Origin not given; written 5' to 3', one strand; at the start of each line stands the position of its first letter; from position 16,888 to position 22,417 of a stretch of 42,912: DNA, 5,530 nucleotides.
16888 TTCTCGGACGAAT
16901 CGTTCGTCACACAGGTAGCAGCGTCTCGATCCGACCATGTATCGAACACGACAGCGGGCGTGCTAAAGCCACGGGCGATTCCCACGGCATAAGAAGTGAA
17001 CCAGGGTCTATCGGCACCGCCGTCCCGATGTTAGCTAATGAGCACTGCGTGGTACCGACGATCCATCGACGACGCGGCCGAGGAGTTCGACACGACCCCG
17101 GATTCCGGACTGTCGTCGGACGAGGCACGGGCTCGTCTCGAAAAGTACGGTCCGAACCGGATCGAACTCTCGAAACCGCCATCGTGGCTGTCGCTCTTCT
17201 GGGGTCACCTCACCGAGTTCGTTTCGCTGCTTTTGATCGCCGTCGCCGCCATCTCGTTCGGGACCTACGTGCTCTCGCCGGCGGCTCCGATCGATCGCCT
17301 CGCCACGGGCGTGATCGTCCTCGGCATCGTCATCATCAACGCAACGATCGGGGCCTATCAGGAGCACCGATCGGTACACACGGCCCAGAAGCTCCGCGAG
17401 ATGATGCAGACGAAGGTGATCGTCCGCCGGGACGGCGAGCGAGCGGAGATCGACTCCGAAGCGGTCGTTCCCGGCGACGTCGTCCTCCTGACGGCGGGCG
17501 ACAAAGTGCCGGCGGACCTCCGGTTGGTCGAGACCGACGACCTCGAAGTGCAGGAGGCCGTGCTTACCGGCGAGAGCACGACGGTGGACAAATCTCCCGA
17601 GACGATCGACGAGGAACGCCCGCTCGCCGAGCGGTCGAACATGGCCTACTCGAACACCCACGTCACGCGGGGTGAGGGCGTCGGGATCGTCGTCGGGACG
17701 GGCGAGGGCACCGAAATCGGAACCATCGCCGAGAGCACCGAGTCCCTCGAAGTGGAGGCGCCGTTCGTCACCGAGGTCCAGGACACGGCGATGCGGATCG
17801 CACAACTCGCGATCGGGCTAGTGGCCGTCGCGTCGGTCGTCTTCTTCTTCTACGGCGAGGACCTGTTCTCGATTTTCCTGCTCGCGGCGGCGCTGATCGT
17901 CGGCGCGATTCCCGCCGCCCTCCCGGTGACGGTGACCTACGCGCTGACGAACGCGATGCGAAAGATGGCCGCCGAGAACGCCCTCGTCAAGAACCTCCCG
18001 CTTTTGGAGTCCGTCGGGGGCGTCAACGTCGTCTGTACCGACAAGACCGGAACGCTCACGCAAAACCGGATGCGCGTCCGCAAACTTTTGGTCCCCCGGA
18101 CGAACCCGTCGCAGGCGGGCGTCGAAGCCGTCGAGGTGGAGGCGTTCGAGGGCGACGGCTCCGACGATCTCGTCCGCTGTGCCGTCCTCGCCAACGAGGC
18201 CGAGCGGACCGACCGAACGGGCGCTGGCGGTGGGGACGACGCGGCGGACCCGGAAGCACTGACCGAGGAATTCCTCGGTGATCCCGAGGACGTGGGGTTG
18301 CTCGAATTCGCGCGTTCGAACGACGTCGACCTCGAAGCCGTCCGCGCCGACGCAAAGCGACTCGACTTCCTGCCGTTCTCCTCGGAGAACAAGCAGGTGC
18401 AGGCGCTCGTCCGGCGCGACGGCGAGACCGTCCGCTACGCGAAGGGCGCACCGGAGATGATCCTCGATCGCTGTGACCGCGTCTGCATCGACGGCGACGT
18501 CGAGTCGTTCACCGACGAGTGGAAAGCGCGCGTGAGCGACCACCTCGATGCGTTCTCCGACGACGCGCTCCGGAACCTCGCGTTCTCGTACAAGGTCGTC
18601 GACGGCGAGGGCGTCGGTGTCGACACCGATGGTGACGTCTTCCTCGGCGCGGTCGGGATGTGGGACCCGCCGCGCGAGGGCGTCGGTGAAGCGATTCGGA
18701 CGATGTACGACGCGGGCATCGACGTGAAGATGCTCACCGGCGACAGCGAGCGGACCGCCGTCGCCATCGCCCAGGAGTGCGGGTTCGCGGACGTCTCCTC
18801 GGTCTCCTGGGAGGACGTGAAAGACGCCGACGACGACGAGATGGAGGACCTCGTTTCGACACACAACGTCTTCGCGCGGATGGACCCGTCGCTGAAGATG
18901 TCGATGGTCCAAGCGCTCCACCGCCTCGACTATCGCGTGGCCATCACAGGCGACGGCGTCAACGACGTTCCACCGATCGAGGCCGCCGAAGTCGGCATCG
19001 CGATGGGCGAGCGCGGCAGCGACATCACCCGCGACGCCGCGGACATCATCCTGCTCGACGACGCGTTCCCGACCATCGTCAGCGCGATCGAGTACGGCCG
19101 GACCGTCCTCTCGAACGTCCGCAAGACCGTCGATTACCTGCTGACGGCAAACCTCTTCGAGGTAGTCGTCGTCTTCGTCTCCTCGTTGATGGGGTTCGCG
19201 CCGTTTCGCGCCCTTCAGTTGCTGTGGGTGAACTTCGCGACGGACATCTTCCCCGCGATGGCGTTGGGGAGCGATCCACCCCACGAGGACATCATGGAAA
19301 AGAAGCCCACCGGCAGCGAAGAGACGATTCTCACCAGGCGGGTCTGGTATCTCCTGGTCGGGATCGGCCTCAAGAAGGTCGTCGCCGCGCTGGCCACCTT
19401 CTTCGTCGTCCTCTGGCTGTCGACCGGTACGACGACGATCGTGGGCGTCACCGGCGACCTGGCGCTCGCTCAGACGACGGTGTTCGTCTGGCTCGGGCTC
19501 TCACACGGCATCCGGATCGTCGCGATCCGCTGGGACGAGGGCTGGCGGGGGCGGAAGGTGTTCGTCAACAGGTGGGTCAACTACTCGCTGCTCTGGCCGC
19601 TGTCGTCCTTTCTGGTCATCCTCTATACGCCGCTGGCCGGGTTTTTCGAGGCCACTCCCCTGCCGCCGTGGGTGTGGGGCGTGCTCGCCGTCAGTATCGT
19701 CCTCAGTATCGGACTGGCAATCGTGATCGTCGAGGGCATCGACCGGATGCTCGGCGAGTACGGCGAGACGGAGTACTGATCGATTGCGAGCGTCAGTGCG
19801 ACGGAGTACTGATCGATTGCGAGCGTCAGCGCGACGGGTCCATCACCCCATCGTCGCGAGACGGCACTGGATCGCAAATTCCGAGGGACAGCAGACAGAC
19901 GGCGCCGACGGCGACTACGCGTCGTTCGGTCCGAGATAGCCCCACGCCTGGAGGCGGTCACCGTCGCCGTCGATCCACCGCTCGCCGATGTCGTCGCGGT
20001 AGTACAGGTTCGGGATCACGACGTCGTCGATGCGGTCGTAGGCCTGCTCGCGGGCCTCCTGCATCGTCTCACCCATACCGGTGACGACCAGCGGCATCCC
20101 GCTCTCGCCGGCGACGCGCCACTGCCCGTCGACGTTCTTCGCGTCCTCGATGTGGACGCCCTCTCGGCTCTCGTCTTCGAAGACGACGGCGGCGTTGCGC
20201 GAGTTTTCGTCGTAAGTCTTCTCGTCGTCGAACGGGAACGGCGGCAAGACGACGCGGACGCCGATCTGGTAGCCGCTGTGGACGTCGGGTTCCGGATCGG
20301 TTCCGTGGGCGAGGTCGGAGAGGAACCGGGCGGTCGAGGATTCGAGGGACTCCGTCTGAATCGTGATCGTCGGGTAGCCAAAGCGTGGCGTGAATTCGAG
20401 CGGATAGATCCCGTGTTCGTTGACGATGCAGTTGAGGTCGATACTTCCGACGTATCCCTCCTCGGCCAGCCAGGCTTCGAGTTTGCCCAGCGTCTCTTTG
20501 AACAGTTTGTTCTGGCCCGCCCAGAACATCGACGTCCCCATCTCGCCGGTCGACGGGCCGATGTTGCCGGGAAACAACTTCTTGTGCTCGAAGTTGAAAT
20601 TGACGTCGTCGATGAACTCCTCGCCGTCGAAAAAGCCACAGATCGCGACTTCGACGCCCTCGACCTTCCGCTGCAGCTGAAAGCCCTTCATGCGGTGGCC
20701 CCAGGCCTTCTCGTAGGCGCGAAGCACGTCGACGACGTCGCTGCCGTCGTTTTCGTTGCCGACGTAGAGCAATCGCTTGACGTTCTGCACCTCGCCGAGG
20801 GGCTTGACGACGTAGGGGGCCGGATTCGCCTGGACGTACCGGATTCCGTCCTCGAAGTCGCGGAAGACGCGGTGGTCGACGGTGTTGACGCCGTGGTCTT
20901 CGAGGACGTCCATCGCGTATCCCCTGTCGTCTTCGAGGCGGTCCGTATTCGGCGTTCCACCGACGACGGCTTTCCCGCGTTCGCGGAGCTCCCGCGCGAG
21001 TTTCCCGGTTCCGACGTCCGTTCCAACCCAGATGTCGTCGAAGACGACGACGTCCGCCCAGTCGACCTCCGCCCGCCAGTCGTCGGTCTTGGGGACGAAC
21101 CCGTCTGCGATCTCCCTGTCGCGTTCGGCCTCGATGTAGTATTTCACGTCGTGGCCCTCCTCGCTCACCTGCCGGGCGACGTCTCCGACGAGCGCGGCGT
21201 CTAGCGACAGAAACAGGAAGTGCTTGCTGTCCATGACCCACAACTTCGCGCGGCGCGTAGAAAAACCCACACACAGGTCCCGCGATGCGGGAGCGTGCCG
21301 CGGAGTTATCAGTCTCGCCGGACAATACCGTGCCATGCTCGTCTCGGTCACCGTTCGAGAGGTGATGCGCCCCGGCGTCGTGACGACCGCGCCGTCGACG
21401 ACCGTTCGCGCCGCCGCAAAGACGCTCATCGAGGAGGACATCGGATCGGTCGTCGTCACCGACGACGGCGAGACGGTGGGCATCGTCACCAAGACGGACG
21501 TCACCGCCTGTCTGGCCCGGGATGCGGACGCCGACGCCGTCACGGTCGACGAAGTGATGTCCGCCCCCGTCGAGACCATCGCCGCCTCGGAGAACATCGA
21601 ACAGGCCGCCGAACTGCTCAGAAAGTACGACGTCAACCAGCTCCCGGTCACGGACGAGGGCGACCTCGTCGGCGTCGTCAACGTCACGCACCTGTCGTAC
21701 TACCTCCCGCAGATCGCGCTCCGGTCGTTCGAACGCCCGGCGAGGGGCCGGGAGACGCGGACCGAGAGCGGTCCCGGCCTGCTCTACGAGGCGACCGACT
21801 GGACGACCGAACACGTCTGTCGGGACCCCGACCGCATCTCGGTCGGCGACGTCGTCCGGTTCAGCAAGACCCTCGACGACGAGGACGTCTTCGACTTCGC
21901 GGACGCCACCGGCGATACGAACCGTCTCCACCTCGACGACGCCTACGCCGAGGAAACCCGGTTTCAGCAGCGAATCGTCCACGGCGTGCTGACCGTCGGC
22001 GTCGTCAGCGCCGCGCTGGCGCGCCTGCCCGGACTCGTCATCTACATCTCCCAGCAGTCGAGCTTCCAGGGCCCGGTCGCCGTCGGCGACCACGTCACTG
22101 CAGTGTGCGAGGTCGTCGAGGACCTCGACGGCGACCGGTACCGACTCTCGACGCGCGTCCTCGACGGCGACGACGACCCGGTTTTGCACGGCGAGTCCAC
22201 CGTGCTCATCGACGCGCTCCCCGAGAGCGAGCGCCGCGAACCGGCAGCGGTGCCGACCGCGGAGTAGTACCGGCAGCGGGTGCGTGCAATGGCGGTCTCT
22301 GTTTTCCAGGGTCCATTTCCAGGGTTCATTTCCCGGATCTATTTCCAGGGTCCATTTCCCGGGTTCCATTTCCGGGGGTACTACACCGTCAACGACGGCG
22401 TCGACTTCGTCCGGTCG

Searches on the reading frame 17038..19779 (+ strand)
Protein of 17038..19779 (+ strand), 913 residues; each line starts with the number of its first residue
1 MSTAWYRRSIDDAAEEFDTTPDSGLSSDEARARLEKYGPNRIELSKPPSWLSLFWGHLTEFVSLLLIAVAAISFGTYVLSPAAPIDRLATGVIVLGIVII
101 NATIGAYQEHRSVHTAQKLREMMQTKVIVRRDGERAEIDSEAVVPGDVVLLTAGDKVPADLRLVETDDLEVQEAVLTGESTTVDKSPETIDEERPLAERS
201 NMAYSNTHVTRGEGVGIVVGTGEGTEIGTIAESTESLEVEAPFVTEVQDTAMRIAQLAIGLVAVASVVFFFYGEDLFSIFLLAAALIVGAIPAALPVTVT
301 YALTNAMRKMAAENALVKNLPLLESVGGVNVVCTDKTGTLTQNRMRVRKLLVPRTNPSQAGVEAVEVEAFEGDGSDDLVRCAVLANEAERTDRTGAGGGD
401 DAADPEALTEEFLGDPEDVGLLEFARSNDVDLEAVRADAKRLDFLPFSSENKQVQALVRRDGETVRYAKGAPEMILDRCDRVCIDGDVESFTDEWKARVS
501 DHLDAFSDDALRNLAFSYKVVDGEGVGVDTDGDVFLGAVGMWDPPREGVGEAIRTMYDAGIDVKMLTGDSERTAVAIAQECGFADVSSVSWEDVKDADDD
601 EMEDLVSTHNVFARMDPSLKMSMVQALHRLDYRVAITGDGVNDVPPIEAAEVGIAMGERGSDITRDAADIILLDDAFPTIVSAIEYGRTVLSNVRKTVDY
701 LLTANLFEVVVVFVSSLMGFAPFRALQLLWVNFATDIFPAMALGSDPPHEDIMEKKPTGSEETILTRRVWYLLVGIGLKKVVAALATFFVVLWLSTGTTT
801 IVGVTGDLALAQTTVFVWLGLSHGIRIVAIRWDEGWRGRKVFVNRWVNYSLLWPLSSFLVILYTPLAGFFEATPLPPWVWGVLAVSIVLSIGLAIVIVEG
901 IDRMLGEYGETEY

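Call 10: search_protein_families(library=pfam, proteins=[window:17038-19779:+], max_evalue=0.0001)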
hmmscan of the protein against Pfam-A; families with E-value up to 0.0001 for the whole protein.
window:17038-19779:+ (913 aa): 5 families
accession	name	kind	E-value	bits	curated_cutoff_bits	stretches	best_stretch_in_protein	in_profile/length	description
PF00122.25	E1-E2_ATPase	-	8.5e-43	146.4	28.1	1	122-312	2-180/181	E1-E2 ATPase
PF00689.26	Cation_ATPase_C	-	2.6e-32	112.5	27.3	1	721-896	2-166/175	Cation transporting ATPase, C-terminus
PF00690.31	Cation_ATPase_N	-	1.7e-19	69.7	20.4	1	5-73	1-69/69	Cation transporter/ATPase, N-terminus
PF13246.12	Cation_ATPase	-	3.3e-14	53.1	21.7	1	404-481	11-90/91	Cation transport ATPase (P-type)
PF00702.32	Hydrolase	-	2.2e-12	48.2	26.4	1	330-650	2-190/191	haloacid dehalogenase-like hydrolase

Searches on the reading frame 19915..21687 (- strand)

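Call 10: search_protein_families(library=pfam, proteins=[window:19915-21687:-], max_evalue=0.0001)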
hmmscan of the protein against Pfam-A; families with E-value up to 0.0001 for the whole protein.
window:19915-21687:- (590 aa): 2 families
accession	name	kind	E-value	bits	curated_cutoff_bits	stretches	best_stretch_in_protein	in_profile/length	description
PF01071.24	GARS_A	-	4.5e-12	46.7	27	1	255-439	3-192/194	Phosphoribosylglycinamide synthetase, ATP-grasp (A) domain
PF02843.22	GARS_C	-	2.5e-11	44.2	34.8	1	510-570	32-92/92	Phosphoribosylglycinamide synthetase, C domain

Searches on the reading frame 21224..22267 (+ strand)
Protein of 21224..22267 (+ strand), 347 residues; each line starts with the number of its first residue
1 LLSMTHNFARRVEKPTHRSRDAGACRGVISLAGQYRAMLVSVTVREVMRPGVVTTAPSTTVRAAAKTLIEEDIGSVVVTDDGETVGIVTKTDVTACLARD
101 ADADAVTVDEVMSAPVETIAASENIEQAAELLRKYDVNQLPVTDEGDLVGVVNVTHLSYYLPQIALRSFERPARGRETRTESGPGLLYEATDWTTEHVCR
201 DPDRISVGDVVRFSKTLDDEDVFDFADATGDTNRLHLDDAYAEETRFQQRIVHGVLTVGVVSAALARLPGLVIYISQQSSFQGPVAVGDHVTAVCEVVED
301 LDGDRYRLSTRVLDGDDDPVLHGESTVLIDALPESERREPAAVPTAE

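Call 10: search_protein_families(library=pfam, proteins=[window:21224-22267:+], max_evalue=0.0001)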
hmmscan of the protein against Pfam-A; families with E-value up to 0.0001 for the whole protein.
window:21224-22267:+ (347 aa): 3 families
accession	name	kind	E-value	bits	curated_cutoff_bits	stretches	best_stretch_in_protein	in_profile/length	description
PF00571.33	CBS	-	4.8e-26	91.3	24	2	44-97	1-55/57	CBS domain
PF01575.25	MaoC_dehydratas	-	2.7e-19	69.4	27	1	211-305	10-109/123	MaoC like domain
PF13452.11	FAS1_DH_region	-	2.9e-05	24.6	22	0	214-297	11-100/132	FAS1-like, dehydratase domain region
